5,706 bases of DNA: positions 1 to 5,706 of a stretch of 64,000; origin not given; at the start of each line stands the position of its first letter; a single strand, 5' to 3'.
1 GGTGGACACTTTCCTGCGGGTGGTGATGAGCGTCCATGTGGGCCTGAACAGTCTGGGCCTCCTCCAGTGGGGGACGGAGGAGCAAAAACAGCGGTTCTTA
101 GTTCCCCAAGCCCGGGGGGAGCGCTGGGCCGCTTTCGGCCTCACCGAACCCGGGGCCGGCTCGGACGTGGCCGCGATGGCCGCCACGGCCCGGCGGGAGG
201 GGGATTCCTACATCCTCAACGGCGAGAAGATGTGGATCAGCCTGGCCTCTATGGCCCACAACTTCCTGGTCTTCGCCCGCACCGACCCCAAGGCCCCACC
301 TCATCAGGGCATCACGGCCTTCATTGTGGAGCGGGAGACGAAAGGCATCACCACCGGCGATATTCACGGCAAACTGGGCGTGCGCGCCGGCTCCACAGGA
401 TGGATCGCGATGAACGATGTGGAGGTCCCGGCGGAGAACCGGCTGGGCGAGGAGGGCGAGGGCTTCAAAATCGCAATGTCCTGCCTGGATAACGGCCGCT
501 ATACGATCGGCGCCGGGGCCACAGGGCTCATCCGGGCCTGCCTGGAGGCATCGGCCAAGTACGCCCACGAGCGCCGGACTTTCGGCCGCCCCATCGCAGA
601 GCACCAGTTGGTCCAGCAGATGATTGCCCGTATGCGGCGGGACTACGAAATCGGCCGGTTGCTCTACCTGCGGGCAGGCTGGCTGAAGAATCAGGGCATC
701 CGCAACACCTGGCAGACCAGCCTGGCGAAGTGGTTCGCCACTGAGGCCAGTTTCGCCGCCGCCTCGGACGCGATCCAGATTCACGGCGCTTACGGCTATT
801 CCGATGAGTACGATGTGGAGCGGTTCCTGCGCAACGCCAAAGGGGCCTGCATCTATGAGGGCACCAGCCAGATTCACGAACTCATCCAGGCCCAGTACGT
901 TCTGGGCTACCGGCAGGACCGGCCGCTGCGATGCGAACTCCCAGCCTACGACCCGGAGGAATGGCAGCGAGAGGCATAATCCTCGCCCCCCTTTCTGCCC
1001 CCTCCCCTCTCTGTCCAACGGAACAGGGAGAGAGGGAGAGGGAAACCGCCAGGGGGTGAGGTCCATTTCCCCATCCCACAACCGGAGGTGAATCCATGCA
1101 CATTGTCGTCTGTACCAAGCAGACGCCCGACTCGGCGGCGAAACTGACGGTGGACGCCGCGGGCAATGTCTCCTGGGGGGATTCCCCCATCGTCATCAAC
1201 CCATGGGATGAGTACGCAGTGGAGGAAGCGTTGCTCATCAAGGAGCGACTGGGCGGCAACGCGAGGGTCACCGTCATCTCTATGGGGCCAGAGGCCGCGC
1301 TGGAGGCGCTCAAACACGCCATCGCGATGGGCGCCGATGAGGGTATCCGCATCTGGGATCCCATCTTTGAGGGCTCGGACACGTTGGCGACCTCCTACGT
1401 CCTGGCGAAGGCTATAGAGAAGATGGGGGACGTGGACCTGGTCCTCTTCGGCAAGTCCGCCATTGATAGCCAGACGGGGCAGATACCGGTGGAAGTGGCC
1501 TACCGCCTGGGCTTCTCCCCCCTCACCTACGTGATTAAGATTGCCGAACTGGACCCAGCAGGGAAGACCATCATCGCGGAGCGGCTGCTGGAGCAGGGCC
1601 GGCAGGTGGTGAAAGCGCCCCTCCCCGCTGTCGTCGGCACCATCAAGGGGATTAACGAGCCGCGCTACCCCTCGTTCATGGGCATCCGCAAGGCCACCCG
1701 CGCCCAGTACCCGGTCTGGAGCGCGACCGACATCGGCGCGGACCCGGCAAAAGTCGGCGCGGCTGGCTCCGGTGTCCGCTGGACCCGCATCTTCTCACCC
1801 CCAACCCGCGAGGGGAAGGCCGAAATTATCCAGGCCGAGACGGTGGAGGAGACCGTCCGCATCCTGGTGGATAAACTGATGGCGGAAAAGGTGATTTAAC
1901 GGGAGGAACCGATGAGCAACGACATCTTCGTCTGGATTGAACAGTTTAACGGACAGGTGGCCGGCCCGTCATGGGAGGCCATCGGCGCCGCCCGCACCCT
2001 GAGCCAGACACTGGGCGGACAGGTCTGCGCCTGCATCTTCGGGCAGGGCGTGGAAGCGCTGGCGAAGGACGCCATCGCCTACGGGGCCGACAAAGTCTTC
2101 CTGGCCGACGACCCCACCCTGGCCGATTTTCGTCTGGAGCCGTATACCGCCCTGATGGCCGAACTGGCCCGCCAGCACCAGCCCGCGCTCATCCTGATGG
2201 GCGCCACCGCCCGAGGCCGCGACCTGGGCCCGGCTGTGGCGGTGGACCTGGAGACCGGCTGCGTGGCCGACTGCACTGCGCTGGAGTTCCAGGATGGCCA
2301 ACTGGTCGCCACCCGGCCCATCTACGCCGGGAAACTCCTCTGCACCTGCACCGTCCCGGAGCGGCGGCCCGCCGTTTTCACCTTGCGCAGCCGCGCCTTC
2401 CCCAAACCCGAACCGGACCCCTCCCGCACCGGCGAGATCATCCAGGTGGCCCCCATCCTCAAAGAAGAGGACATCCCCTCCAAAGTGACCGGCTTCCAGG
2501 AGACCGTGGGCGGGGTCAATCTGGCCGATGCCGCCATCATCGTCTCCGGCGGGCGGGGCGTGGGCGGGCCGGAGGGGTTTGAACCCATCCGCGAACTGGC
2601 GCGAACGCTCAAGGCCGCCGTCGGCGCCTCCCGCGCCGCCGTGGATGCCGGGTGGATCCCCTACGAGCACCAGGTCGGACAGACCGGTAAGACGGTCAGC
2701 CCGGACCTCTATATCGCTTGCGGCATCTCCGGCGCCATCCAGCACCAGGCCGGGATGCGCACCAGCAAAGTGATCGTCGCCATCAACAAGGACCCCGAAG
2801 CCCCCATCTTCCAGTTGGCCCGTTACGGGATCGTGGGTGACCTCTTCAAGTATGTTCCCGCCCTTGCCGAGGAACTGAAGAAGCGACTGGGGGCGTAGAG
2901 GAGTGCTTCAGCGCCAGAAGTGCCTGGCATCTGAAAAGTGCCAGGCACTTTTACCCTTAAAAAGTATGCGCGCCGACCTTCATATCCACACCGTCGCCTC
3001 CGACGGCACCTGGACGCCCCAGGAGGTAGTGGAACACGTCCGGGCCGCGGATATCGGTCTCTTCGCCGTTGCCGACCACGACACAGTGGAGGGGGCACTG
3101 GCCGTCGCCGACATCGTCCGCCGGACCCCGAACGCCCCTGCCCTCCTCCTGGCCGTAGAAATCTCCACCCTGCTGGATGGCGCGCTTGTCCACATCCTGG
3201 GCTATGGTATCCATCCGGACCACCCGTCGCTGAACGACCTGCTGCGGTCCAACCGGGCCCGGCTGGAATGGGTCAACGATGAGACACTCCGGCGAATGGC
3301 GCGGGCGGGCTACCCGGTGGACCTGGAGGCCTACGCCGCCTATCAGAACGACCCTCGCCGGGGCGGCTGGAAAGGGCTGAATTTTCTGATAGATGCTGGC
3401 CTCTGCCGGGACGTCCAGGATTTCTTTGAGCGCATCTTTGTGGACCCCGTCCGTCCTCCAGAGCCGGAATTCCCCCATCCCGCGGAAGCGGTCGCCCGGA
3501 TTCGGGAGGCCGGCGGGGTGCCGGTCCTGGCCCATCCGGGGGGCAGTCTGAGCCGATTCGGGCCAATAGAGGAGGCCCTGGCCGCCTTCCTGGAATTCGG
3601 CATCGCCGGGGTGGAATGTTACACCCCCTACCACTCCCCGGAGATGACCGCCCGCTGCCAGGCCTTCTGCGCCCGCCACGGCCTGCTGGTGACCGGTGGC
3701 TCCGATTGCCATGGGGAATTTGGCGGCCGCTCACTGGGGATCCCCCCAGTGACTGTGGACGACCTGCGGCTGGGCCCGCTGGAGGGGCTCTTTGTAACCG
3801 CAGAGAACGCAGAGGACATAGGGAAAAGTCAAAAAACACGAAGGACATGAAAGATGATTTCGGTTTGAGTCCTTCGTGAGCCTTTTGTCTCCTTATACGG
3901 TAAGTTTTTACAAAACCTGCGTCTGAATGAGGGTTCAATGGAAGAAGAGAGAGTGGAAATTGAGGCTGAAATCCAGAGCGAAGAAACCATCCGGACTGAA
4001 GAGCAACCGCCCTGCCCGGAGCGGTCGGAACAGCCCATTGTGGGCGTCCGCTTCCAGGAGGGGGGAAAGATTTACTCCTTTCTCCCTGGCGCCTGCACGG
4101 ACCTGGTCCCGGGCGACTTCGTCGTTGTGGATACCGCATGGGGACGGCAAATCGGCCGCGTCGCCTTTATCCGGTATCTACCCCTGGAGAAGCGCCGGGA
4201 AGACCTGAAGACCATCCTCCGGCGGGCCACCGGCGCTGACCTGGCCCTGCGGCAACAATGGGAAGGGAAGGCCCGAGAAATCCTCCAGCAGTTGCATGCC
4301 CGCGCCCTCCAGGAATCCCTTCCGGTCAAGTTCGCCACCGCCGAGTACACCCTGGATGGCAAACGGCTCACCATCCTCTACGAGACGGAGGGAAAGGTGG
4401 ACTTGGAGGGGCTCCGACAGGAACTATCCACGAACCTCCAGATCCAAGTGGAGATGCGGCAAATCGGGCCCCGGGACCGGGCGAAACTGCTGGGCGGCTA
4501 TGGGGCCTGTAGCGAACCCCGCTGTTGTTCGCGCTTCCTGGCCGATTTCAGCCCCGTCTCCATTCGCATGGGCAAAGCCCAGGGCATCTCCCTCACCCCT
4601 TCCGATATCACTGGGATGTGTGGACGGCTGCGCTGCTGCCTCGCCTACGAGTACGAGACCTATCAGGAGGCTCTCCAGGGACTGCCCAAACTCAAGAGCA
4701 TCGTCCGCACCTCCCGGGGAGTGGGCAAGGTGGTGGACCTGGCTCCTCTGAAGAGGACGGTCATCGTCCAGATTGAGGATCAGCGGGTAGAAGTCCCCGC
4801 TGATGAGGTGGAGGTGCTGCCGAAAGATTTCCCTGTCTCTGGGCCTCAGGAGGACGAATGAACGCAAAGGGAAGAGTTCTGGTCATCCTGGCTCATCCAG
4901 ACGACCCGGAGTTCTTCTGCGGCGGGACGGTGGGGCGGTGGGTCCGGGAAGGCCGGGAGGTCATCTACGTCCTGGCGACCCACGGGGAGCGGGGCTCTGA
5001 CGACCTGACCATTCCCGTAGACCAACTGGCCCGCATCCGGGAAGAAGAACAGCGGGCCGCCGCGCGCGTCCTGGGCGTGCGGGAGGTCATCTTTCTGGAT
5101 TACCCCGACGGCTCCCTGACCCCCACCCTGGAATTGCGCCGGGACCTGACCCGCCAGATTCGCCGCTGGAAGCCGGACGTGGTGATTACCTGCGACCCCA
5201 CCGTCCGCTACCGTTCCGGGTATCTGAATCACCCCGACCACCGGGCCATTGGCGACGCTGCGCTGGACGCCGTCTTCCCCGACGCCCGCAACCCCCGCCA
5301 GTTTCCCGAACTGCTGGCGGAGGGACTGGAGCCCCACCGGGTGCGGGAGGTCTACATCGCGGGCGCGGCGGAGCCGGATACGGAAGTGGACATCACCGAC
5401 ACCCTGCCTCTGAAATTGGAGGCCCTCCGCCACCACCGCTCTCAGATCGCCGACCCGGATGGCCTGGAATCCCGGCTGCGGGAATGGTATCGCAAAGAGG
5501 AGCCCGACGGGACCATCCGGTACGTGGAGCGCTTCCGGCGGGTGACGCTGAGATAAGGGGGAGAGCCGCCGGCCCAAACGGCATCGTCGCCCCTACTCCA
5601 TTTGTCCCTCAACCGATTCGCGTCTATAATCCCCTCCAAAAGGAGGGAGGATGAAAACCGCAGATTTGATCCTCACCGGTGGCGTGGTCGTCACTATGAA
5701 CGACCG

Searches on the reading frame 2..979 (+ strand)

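Call 11: search_protein_families(library=pfam, proteins=[window:2-979:+], max_evalue=0.001)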
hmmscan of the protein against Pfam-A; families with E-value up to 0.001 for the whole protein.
window:2-979:+ (325 aa): 4 families
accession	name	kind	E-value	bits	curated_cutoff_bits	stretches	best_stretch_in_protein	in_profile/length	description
PF00441.29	Acyl-CoA_dh_1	-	5.4e-46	156.9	22.4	1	152-298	1-147/150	Acyl-CoA dehydrogenase, C-terminal domain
PF02770.24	Acyl-CoA_dh_M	-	1.3e-26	93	33.3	1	44-140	1-97/97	Acyl-CoA dehydrogenase, middle domain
PF08028.16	Acyl-CoA_dh_2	-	3e-17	63.6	22.7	1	168-289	2-133/134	Acyl-CoA dehydrogenase, C-terminal domain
PF02771.21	Acyl-CoA_dh_N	-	1.4e-05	25.8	22.9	1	5-40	78-113/113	Acyl-CoA dehydrogenase, N-terminal domain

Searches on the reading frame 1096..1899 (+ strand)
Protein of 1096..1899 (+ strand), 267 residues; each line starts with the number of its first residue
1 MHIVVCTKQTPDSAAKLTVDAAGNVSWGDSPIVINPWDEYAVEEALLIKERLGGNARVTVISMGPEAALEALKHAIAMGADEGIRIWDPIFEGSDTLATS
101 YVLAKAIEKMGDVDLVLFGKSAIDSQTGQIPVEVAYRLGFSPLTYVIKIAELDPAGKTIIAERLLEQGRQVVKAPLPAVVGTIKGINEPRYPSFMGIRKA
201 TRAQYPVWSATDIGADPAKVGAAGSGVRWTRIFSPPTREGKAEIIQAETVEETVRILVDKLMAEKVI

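Call 11: search_protein_families(library=pfam, proteins=[window:1096-1899:+], max_evalue=0.001)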
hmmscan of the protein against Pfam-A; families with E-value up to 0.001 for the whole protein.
window:1096-1899:+ (267 aa): 1 family
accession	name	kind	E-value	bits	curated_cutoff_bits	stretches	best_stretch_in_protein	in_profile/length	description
PF01012.27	ETF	-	2.1e-38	132.4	26.7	1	33-212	12-180/181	Electron transfer flavoprotein domain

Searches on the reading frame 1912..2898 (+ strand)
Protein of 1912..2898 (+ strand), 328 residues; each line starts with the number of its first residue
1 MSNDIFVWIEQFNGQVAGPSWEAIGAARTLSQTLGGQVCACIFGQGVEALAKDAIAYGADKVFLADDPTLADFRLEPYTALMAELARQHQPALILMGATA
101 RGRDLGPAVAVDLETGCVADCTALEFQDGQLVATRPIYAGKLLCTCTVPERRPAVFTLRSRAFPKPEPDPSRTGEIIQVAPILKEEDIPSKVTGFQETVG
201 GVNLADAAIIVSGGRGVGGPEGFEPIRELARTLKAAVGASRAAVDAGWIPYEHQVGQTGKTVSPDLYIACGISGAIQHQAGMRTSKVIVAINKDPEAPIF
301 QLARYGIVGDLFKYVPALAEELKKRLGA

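Call 11: search_protein_families(library=pfam, proteins=[window:1912-2898:+], max_evalue=0.001)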
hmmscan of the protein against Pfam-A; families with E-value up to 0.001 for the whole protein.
window:1912-2898:+ (328 aa): 2 families
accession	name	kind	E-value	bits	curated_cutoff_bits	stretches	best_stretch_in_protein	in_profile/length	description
PF01012.27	ETF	-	8.4e-48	163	26.7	1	7-180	3-177/181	Electron transfer flavoprotein domain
PF00766.25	ETF_alpha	-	2.8e-37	127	27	1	203-283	1-81/81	Electron transfer flavoprotein FAD-binding domain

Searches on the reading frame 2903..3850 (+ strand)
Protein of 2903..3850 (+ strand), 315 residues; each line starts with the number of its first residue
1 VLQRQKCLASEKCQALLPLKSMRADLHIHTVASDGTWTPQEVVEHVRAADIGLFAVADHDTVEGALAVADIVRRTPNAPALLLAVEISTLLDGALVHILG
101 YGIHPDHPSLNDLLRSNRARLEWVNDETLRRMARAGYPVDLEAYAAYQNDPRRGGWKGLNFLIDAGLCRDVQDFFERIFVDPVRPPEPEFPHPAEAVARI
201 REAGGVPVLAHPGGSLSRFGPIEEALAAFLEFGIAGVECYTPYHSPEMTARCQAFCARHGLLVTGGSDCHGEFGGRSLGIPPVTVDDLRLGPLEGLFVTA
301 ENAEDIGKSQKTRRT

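Call 11: search_protein_families(library=pfam, proteins=[window:2903-3850:+], max_evalue=0.001)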
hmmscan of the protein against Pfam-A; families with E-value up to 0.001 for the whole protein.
window:2903-3850:+ (315 aa): 0 families

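Call 65: search_protein_families(library=pfam, proteins=[window:2903-3850:+], max_evalue=0.01)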
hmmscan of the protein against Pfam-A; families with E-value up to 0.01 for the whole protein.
window:2903-3850:+ (315 aa): 1 family
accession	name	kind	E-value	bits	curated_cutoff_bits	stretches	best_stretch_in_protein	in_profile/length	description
PF02811.25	PHP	-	0.0027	18.5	26.4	1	25-68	1-46/164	PHP domain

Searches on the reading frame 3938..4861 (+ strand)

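Call 11: search_protein_families(library=pfam, proteins=[window:3938-4861:+], max_evalue=0.001)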
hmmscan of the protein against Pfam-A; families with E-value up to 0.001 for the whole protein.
window:3938-4861:+ (307 aa): 1 family
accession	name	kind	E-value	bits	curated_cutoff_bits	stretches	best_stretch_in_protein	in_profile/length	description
PF04468.17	PSP1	-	2.8e-17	63.3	27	1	91-176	1-86/86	PSP1 C-terminal conserved region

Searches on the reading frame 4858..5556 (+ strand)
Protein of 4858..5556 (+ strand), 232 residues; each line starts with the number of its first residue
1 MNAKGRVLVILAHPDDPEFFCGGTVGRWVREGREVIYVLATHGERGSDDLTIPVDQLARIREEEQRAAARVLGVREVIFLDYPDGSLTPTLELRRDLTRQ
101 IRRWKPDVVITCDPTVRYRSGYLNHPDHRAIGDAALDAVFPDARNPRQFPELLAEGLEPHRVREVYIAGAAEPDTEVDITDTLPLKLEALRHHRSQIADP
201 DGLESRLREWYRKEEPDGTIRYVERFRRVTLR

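Call 11: search_protein_families(library=pfam, proteins=[window:4858-5556:+], max_evalue=0.001)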
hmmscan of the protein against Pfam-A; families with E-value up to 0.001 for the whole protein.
window:4858-5556:+ (232 aa): 1 family
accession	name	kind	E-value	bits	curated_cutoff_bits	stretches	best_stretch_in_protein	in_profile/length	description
PF02585.22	PIG-L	-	7.7e-35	120.7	28.2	1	8-138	1-128/129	GlcNAc-PI de-N-acetylase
